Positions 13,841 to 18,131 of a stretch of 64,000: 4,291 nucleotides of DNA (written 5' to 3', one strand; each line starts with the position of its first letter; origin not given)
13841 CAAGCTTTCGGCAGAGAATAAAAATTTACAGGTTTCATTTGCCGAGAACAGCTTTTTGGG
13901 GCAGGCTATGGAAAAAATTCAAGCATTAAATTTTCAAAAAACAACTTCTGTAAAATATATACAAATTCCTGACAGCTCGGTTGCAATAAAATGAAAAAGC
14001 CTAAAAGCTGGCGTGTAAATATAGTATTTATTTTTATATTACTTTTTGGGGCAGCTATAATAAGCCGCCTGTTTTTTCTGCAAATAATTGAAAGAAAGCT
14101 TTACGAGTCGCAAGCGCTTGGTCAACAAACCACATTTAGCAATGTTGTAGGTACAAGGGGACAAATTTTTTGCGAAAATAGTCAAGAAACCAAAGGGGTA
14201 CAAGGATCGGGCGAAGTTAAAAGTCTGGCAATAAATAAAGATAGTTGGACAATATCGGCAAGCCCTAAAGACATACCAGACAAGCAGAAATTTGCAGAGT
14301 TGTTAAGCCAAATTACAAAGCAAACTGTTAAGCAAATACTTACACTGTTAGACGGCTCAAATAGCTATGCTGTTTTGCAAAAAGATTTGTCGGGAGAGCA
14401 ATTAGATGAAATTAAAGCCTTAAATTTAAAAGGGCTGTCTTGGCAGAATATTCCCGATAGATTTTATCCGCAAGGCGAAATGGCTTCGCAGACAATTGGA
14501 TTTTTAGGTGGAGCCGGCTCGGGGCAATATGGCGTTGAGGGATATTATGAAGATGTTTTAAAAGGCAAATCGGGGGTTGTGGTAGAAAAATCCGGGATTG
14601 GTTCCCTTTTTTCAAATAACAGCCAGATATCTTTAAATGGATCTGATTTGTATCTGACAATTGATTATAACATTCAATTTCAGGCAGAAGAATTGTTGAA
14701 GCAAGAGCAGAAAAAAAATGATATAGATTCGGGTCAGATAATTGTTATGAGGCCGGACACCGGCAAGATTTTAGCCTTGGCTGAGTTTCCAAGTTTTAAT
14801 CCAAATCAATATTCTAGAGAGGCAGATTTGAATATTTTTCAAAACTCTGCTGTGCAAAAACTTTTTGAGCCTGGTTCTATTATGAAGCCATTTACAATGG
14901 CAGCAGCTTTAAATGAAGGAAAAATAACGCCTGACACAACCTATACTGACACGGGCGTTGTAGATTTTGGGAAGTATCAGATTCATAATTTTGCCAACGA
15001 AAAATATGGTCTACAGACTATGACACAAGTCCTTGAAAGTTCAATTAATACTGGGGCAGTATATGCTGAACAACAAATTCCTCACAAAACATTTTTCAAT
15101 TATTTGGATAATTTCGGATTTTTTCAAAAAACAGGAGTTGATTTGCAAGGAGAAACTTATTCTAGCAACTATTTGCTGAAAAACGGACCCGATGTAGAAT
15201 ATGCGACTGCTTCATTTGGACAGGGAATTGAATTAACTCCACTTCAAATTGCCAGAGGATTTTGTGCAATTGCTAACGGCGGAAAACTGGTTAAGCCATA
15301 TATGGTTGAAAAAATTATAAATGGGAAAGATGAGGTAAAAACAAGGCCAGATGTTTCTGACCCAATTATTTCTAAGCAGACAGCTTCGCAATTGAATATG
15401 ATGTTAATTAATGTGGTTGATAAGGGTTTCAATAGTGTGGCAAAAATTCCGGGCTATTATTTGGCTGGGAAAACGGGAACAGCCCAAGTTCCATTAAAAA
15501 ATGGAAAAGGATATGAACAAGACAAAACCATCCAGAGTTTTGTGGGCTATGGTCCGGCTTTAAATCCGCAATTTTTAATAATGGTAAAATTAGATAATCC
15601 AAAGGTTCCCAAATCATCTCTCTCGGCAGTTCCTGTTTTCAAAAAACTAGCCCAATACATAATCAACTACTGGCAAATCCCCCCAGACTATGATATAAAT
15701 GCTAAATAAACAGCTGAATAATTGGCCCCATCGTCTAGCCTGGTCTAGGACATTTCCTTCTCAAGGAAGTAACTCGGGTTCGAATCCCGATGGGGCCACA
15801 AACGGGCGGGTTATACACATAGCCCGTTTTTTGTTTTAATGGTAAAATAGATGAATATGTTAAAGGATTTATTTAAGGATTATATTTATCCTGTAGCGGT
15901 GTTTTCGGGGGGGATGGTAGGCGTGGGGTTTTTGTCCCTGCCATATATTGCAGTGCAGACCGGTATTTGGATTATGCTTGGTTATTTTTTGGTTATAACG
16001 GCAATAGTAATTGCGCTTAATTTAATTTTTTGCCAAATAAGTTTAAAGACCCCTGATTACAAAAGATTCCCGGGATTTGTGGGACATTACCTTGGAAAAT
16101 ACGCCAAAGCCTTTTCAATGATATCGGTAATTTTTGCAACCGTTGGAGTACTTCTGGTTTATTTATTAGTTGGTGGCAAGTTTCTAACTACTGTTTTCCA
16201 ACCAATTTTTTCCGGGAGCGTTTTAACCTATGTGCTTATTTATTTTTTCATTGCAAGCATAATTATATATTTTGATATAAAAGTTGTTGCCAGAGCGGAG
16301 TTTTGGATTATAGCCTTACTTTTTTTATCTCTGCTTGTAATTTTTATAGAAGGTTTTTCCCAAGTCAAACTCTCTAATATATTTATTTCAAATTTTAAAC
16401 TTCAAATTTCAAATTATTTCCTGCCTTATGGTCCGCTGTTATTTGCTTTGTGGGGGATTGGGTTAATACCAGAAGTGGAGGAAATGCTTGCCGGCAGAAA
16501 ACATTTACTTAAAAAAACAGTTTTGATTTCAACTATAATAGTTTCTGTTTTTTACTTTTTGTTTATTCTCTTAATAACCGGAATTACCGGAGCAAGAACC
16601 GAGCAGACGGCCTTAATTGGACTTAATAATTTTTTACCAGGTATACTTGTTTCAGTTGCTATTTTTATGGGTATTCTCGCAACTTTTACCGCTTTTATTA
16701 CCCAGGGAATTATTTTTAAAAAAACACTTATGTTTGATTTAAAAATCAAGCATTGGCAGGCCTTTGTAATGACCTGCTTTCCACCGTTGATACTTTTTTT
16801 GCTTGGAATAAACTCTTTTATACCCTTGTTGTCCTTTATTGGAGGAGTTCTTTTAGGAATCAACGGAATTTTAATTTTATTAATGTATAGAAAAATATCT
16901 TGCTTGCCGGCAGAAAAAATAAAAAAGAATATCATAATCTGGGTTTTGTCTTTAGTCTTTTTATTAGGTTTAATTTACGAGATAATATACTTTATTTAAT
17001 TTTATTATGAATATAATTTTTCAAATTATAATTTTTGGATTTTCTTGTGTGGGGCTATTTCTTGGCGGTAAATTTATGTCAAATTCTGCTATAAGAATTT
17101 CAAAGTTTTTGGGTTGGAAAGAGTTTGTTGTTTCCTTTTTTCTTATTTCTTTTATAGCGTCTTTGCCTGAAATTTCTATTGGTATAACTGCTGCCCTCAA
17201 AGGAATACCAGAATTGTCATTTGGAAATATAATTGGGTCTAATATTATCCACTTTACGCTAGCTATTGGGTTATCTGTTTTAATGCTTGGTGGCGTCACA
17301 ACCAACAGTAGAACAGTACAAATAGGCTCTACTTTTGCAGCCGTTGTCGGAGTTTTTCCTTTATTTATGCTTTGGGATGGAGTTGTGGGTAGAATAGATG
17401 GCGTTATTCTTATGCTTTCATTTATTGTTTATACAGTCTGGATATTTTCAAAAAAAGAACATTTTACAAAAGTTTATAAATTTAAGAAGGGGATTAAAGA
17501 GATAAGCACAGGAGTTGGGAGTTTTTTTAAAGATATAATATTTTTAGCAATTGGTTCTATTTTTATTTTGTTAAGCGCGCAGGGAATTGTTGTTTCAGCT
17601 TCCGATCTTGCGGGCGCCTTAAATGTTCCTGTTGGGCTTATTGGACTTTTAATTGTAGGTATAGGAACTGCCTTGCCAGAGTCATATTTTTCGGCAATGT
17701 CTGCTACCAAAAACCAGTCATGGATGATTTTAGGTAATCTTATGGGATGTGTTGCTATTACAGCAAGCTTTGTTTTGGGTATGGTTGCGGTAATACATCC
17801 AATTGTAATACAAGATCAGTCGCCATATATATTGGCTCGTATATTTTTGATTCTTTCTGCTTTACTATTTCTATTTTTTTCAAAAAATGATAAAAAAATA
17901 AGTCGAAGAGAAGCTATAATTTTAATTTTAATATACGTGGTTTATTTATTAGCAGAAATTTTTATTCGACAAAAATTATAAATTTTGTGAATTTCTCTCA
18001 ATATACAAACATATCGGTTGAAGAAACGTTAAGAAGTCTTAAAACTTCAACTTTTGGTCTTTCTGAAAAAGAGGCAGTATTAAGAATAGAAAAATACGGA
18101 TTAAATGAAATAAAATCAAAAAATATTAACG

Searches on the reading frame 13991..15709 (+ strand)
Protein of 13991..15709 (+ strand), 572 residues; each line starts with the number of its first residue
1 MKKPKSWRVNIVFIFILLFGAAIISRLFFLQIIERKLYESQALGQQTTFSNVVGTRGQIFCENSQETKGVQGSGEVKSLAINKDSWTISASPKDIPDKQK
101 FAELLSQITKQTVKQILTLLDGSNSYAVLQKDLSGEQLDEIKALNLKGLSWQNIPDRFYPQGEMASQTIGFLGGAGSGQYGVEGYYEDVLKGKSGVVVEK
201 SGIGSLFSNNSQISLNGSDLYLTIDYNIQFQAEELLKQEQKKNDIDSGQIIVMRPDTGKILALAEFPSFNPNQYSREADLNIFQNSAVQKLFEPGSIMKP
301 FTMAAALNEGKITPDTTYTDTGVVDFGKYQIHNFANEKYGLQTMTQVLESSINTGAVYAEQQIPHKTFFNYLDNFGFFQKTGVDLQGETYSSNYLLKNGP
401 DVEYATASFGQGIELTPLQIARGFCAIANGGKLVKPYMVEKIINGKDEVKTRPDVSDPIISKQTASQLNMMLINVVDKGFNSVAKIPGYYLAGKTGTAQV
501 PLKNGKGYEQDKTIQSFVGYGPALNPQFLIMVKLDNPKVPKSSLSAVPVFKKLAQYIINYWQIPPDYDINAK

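Call 43: search_protein_families(library=pfam, proteins=[window:13991-15709:+], max_evalue=0.00001)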
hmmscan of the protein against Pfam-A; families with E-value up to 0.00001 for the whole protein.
window:13991-15709:+ (572 aa): 2 families
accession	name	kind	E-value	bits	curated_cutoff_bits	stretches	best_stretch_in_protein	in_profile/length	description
PF00905.27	Transpeptidase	-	2.2e-72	244.2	22.1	1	250-554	3-298/299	Penicillin binding protein transpeptidase domain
PF03717.20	PBP_dimer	-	4.4e-13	50.5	24.4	1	77-197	15-165/180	Penicillin-binding Protein dimerisation domain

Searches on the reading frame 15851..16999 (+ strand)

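Call 21: search_protein_families(library=pfam, proteins=[window:15851-16999:+], max_evalue=0.001)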
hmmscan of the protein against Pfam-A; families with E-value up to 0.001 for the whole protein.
window:15851-16999:+ (382 aa): 2 families
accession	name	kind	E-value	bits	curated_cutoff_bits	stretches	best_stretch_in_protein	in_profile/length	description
PF03222.19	Trp_Tyr_perm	-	8.8e-11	42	22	1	15-341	9-353/393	Tryptophan/tyrosine permease family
PF01490.24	Aa_trans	-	2.8e-06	26.7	25.6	1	15-379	9-409/410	Transmembrane amino acid transporter protein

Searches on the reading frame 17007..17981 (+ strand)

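Call 21: search_protein_families(library=pfam, proteins=[window:17007-17981:+], max_evalue=0.001)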
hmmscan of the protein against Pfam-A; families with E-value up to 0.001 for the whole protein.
window:17007-17981:+ (324 aa): 1 family
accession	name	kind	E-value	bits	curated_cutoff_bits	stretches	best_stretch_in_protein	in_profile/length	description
PF01699.29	Na_Ca_ex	-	2.8e-37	128.4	24.9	2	7-147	3-150/151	Sodium/calcium exchanger protein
